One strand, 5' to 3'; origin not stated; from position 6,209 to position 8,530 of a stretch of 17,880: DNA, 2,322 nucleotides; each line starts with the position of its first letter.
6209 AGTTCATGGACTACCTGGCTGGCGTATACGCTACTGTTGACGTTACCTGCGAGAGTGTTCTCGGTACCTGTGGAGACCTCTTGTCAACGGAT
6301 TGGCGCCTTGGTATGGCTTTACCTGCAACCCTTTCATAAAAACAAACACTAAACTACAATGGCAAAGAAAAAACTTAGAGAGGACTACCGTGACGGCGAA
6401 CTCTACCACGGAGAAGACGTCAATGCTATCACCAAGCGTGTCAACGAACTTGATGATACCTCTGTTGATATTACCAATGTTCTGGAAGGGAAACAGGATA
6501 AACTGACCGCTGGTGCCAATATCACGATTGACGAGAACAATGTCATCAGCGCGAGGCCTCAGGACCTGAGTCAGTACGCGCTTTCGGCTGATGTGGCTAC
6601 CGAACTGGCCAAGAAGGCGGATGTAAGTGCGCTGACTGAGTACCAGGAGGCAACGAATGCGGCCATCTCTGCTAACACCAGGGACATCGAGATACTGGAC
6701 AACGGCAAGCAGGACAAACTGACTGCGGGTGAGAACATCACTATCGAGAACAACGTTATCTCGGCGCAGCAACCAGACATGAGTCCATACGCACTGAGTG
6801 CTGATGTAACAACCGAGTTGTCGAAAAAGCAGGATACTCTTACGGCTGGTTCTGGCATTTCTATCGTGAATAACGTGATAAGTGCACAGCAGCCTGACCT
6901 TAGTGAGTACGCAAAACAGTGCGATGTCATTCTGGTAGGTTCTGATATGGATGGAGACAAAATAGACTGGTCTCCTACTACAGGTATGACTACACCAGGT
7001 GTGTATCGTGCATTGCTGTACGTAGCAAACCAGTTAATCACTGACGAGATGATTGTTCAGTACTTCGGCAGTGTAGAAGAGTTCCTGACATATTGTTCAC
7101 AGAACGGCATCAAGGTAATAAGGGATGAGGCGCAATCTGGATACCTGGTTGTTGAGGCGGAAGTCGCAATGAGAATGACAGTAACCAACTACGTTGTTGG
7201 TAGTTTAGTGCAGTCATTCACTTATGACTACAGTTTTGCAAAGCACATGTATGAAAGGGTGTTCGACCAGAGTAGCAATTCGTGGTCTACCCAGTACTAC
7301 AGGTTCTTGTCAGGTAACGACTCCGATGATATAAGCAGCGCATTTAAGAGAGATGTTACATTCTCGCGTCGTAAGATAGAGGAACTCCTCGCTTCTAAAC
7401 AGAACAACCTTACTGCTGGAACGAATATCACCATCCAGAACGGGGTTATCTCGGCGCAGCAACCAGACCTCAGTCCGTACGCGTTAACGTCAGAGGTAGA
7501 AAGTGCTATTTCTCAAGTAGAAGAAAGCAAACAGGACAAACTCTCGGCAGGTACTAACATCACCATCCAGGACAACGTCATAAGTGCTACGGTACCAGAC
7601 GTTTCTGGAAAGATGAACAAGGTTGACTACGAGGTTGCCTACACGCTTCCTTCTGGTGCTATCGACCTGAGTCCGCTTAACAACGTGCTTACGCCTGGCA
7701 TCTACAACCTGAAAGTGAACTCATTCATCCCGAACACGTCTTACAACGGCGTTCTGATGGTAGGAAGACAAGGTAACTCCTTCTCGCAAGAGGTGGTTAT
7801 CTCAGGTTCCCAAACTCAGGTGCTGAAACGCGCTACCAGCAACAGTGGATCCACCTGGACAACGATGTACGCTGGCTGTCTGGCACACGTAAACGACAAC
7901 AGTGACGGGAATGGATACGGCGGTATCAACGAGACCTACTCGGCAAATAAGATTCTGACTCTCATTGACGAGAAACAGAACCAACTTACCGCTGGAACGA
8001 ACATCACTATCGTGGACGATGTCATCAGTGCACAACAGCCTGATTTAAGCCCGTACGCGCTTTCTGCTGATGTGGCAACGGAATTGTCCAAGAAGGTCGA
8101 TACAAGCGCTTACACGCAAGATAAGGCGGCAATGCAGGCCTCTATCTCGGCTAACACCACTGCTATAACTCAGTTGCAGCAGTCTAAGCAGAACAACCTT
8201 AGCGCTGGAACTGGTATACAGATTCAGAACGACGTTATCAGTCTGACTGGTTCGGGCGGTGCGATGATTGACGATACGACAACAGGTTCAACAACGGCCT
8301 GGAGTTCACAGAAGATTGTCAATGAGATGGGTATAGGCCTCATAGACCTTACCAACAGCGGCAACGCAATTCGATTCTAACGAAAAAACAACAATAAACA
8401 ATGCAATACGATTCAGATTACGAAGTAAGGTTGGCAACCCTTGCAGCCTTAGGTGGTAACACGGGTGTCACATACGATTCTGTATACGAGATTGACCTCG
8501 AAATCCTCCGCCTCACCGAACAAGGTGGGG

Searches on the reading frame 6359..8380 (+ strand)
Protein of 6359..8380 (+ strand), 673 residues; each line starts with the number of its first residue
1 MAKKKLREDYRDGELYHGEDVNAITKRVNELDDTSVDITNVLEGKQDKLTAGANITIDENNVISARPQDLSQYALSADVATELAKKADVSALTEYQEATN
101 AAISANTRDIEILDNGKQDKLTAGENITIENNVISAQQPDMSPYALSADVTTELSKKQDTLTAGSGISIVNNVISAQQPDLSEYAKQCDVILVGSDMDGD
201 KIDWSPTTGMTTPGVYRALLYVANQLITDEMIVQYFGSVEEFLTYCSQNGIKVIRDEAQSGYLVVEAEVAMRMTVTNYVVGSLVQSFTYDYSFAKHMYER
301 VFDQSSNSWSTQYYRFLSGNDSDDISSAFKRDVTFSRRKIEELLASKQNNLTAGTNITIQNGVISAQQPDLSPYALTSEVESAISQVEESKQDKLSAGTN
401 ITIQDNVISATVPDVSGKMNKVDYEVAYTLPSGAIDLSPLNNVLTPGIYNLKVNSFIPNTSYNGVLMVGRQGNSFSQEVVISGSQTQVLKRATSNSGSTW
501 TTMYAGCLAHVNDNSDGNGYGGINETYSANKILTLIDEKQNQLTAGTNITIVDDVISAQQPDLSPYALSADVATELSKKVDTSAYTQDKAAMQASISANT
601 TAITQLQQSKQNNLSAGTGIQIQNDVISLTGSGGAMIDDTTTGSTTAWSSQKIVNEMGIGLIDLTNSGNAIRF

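Call 11: search_protein_families(library=phrogs, proteins=[window:6359-8380:+], max_evalue=0.01)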
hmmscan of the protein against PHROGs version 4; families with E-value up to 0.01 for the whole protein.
window:6359-8380:+ (673 aa): 2 families
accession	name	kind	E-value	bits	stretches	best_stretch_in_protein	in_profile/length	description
phrog_32325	-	tail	0.00062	20.3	1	630-662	129-161/241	tail protein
phrog_24501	-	unknown function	0.0069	17.8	0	634-658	11-35/117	-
